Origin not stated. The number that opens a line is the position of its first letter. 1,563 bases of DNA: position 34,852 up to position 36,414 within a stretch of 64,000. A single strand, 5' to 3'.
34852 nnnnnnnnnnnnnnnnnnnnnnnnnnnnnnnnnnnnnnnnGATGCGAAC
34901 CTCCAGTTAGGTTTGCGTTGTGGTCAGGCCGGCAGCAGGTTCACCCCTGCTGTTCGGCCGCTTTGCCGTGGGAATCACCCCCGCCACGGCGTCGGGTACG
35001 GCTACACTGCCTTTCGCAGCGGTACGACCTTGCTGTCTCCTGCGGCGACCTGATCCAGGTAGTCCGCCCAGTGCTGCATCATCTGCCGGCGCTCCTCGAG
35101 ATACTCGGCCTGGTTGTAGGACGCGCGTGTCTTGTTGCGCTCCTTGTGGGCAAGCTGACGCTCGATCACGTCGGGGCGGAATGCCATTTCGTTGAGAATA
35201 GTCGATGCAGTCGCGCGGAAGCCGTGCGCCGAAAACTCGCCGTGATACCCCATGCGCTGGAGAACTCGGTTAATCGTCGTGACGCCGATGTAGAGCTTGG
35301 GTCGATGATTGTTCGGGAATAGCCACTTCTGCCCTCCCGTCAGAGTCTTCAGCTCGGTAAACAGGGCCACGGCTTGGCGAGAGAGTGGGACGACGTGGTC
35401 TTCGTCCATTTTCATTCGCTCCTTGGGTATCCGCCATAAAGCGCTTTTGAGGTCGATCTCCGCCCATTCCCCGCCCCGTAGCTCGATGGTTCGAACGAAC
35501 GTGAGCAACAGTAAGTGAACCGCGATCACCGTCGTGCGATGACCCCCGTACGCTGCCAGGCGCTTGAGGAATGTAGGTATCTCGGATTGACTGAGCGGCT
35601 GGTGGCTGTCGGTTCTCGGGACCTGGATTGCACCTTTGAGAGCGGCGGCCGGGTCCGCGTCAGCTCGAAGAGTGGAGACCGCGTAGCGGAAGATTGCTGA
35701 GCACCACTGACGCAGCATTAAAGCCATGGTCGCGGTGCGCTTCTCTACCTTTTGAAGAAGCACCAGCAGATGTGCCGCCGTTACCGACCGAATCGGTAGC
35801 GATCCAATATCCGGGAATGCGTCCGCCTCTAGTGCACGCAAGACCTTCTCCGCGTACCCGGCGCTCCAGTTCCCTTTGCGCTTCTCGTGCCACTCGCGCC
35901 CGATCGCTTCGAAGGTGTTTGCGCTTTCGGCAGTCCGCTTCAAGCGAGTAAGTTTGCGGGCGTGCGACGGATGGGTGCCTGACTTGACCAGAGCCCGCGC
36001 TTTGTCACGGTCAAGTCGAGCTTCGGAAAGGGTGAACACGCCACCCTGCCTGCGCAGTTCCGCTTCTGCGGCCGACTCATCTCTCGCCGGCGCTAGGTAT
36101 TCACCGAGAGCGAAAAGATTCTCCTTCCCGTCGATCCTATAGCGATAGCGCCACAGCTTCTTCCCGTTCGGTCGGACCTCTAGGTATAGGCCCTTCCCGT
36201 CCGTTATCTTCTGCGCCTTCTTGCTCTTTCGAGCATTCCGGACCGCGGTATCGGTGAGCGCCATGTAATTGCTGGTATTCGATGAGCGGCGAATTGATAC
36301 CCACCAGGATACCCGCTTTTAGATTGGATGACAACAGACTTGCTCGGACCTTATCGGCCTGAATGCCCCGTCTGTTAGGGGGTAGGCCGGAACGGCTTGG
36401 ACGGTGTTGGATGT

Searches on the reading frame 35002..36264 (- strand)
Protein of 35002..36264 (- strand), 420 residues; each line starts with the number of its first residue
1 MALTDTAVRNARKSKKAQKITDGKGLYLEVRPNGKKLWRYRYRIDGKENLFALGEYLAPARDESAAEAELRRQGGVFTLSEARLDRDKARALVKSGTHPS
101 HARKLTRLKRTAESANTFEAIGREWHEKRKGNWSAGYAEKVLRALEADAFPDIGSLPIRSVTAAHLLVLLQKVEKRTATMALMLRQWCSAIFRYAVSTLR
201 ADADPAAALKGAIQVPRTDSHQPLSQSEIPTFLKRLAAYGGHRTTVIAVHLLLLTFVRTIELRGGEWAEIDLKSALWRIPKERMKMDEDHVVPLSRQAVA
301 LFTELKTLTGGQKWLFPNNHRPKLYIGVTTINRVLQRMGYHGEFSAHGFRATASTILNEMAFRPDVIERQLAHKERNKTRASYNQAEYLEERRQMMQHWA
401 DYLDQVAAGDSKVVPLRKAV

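Call 7: search_protein_families(library=pfam, proteins=[window:35002-36264:-], max_evalue=0.01)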
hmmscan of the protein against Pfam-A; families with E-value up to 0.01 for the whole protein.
window:35002-36264:- (420 aa): 3 families
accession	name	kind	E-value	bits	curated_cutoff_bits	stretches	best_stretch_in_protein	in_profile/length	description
PF22022.2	Phage_int_M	-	1.9e-29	102.2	27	1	118-212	1-96/96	Phage integrase central domain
PF13356.12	Arm-DNA-bind_3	-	6.9e-21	74.6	27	1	3-104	1-81/83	Arm DNA-binding domain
PF00589.27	Phage_integrase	-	5.8e-20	72.2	27.1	1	226-387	5-169/172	Phage integrase family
